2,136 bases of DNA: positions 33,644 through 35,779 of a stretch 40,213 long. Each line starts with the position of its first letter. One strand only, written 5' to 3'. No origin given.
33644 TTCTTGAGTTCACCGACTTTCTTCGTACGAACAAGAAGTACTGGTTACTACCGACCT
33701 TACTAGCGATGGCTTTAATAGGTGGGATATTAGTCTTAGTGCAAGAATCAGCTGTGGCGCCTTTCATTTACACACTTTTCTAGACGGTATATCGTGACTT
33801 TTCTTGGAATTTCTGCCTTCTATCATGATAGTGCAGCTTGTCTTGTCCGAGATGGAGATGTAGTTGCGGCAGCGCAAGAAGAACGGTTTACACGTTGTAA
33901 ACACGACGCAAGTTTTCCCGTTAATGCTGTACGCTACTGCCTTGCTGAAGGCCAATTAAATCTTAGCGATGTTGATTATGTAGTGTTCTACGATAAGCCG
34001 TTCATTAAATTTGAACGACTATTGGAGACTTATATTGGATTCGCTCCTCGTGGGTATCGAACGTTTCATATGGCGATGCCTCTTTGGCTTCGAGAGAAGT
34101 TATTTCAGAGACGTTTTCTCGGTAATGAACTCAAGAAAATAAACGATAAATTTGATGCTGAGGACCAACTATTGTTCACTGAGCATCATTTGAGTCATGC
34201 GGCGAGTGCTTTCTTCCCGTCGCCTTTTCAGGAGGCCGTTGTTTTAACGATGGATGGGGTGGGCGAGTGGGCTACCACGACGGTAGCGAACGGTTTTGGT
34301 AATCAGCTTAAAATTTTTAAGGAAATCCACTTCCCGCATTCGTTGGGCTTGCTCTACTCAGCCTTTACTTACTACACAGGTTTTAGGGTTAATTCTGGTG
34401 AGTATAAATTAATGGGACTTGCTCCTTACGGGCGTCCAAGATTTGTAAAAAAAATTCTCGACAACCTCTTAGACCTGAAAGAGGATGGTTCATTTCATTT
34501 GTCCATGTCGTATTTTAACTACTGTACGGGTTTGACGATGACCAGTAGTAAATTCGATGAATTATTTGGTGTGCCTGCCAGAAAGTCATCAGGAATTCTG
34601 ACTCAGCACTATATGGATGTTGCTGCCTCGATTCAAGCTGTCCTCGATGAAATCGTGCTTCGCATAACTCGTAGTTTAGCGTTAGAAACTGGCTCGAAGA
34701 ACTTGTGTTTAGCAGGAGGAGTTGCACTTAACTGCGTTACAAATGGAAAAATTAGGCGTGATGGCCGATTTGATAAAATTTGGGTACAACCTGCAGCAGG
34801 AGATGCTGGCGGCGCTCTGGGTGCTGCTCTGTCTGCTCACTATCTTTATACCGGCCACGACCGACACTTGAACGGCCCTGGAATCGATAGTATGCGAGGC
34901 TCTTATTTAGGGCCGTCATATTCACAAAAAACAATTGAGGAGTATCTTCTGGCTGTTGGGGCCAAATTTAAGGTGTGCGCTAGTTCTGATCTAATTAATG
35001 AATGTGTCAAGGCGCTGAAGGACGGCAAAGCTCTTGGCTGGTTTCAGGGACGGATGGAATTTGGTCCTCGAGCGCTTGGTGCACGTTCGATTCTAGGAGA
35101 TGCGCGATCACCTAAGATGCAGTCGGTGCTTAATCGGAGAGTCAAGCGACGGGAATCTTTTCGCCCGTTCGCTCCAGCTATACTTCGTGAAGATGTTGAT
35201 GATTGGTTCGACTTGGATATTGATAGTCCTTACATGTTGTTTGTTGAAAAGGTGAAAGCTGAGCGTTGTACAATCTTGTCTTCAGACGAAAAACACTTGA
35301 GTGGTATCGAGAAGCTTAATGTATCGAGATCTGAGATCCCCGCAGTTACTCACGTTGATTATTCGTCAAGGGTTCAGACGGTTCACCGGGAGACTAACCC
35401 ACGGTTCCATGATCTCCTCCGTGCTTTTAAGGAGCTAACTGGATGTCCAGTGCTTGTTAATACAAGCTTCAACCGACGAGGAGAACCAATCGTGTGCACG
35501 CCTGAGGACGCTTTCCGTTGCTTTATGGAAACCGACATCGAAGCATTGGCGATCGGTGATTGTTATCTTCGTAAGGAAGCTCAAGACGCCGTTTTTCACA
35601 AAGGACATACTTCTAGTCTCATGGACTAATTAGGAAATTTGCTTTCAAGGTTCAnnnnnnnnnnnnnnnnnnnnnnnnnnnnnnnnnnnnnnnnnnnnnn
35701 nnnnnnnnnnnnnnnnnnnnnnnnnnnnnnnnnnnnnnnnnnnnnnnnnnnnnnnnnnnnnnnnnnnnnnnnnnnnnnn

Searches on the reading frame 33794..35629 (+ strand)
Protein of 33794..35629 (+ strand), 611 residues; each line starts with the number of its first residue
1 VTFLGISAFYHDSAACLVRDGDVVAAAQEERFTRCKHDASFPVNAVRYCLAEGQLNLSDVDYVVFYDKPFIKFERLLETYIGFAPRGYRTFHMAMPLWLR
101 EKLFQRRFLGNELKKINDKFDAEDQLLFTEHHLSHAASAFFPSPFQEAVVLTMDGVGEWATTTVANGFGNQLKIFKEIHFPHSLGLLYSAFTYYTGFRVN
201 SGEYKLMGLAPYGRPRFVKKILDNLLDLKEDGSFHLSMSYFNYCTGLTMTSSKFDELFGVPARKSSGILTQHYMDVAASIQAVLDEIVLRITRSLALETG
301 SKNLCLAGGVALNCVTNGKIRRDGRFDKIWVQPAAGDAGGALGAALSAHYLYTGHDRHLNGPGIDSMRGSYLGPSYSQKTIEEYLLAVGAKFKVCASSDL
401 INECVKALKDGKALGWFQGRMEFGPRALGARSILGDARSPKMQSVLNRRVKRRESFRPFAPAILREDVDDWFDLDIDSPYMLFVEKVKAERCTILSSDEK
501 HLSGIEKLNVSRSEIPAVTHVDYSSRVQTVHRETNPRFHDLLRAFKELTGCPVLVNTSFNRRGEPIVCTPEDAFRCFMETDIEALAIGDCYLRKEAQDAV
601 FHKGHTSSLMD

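Call 59: search_protein_families(library=pfam, proteins=[window:33794-35629:+], max_evalue=0.0001)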
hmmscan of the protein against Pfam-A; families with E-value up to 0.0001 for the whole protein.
window:33794-35629:+ (611 aa): 2 families
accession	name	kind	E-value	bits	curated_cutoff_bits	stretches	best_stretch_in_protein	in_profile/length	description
PF02543.21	Carbam_trans_N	-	2.7e-107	359.6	24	1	4-346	3-346/346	Carbamoyltransferase N-terminus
PF16861.10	Carbam_trans_C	-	7.6e-73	244.1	27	1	406-594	2-170/170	Carbamoyltransferase C-terminus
